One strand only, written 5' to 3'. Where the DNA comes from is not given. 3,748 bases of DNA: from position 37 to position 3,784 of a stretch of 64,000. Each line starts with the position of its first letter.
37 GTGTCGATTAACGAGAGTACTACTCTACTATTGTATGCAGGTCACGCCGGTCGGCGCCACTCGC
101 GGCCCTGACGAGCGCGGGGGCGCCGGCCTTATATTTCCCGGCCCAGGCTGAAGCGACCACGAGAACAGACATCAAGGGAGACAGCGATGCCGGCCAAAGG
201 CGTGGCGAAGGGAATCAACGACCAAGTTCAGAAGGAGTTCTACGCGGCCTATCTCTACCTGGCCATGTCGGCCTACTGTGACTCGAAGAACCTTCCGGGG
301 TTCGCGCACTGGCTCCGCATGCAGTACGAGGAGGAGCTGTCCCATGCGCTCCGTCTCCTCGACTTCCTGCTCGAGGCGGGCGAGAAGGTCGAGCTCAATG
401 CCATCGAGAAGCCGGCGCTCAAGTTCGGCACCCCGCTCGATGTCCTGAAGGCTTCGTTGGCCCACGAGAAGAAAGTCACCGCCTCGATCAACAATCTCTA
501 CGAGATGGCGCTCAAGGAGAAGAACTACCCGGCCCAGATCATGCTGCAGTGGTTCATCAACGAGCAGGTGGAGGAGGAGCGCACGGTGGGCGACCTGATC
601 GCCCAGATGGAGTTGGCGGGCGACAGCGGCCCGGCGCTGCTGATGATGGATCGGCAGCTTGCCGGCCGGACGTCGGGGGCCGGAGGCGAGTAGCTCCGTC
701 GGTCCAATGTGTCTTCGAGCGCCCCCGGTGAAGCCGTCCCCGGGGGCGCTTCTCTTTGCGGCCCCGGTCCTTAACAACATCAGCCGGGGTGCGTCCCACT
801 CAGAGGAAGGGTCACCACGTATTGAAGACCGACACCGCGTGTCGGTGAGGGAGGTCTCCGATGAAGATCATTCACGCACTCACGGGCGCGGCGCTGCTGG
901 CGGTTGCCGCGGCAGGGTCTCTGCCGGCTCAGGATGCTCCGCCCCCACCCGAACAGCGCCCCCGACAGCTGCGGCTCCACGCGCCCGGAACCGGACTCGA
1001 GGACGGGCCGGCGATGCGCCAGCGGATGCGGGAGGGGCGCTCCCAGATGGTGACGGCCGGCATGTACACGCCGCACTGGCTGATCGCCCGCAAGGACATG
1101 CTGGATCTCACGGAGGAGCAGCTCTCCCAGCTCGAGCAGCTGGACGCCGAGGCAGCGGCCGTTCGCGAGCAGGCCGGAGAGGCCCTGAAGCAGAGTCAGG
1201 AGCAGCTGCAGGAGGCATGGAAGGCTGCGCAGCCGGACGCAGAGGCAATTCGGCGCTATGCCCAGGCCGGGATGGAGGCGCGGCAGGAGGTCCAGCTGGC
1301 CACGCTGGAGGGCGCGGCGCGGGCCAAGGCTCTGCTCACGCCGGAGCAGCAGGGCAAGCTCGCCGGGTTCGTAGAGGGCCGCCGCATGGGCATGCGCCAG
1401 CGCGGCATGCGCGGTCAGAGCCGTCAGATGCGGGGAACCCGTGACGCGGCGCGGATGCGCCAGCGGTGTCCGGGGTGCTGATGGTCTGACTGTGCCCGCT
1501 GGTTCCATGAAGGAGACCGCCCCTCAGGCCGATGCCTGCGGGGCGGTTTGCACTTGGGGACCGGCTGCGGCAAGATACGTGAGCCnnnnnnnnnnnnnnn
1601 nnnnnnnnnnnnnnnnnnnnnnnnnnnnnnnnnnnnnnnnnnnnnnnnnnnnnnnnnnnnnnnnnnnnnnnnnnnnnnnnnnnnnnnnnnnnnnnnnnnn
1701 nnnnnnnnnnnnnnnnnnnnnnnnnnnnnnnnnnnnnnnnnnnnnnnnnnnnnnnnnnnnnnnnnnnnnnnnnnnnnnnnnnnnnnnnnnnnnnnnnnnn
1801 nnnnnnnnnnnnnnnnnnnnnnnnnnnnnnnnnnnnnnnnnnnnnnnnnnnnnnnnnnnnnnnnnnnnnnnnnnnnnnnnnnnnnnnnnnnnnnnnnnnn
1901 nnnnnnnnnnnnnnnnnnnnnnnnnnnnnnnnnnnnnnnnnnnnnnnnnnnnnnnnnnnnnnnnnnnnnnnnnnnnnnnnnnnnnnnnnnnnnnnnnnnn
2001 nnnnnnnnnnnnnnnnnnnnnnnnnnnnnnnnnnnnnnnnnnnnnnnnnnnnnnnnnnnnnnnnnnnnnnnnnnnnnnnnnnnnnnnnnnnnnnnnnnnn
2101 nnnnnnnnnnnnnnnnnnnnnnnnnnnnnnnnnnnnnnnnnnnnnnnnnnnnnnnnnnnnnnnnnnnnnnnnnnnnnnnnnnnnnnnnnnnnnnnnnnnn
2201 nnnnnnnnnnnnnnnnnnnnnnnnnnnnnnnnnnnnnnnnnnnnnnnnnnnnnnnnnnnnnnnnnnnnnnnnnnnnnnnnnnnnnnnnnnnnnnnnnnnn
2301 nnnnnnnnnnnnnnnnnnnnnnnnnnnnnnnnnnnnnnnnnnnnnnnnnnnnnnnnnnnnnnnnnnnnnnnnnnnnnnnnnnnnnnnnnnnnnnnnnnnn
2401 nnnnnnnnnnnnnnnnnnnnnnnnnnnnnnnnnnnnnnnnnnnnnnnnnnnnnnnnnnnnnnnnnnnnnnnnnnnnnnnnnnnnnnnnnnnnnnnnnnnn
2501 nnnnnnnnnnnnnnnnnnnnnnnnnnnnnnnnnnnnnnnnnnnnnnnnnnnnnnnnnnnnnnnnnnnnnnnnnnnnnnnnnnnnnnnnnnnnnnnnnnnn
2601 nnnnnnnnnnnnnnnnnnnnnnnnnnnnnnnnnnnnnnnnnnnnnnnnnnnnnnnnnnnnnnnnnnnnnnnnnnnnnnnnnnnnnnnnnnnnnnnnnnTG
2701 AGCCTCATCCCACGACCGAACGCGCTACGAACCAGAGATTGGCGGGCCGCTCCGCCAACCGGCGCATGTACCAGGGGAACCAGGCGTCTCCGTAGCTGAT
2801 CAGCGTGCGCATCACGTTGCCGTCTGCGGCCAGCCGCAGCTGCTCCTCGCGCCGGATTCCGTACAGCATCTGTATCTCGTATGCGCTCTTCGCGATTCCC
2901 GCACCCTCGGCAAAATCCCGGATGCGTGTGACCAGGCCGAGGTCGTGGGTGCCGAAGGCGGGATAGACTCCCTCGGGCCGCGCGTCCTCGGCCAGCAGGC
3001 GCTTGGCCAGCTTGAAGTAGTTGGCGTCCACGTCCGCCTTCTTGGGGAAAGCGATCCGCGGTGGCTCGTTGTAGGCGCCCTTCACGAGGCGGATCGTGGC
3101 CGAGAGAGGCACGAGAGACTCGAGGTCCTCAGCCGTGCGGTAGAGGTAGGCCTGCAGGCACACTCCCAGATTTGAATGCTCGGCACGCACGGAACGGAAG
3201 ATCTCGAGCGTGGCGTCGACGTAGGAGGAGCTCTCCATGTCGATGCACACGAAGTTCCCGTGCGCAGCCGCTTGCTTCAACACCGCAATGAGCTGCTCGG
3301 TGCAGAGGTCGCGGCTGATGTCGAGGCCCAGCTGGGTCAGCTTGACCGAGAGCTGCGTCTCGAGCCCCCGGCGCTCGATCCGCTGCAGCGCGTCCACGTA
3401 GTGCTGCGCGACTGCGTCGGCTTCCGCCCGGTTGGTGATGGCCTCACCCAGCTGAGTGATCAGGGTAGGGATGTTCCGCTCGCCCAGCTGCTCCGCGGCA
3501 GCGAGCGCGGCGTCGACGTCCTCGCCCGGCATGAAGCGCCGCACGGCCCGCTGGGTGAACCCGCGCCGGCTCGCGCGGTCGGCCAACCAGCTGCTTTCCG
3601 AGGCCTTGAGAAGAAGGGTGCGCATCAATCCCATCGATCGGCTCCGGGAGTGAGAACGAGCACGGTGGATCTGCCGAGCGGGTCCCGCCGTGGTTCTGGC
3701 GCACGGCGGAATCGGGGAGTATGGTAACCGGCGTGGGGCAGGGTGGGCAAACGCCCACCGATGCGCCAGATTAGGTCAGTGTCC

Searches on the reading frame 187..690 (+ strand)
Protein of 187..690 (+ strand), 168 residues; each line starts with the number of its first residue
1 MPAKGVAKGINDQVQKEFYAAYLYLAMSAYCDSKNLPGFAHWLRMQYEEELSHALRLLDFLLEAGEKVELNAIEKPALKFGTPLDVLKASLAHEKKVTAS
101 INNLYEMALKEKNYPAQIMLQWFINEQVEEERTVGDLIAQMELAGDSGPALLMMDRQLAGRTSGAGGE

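Call 3: search_protein_families(library=pfam, proteins=[window:187-690:+], max_evalue=0.01)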
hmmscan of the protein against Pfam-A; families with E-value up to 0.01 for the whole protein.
window:187-690:+ (168 aa): 1 family
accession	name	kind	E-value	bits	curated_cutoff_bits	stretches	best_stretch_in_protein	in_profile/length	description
PF00210.30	Ferritin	-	2.4e-41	141.4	24.5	1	8-143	2-141/142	Ferritin-like domain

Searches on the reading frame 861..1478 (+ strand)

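Call 3: search_protein_families(library=pfam, proteins=[window:861-1478:+], max_evalue=0.01)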
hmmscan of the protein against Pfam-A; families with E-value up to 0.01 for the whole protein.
window:861-1478:+ (206 aa): 2 families
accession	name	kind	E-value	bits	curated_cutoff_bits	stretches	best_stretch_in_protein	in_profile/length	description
PF07813.17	LTXXQ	-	5.2e-07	30.8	24.3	1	79-167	11-96/100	LTXXQ motif family protein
PF13801.11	Metal_resist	-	0.0015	19.2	29.2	1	74-164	33-123/125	Heavy-metal resistance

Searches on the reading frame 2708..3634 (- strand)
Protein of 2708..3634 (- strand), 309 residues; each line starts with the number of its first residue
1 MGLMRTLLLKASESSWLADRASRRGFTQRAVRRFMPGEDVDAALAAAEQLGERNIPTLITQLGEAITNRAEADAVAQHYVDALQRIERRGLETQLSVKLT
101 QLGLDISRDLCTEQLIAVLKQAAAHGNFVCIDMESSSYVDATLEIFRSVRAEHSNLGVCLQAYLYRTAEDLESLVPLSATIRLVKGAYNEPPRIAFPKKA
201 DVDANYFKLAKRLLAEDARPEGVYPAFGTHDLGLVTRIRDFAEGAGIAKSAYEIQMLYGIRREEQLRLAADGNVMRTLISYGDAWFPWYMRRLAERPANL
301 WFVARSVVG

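Call 3: search_protein_families(library=pfam, proteins=[window:2708-3634:-], max_evalue=0.01)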
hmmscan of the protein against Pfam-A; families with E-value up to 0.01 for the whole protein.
window:2708-3634:- (309 aa): 1 family
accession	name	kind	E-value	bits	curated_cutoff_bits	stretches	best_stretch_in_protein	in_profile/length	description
PF01619.24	Pro_dh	-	5.5e-34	118.4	27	1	44-304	2-277/278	Proline dehydrogenase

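Call 4: search_protein_families(library=ncbifam, proteins=[window:2708-3634:-], max_evalue=0.01)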
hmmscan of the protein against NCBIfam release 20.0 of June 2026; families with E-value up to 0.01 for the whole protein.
window:2708-3634:- (309 aa): 4 families
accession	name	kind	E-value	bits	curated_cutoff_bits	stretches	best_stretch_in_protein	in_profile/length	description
NF045947.1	ProDh_Thermus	equivalog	8.3e-83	278.1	500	1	5-308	8-305/307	proline dehydrogenase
NF008869.0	PRK11904.1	equivalog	4.6e-20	71.1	747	1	32-305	178-482/1042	bifunctional proline dehydrogenase/L-glutamate gamma-semialdehyde dehydrogenase PutA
NF008772.0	PRK11809.1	equivalog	7.1e-10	37.1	1750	1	33-303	258-567/1318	trifunctional transcriptional regulator/proline dehydrogenase/L-glutamate gamma-semialdehyde dehydrogenase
TIGR01118.1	lacA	equivalog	0.0035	17.5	181.1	1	106-163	5-65/141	galactose-6-phosphate isomerase subunit LacA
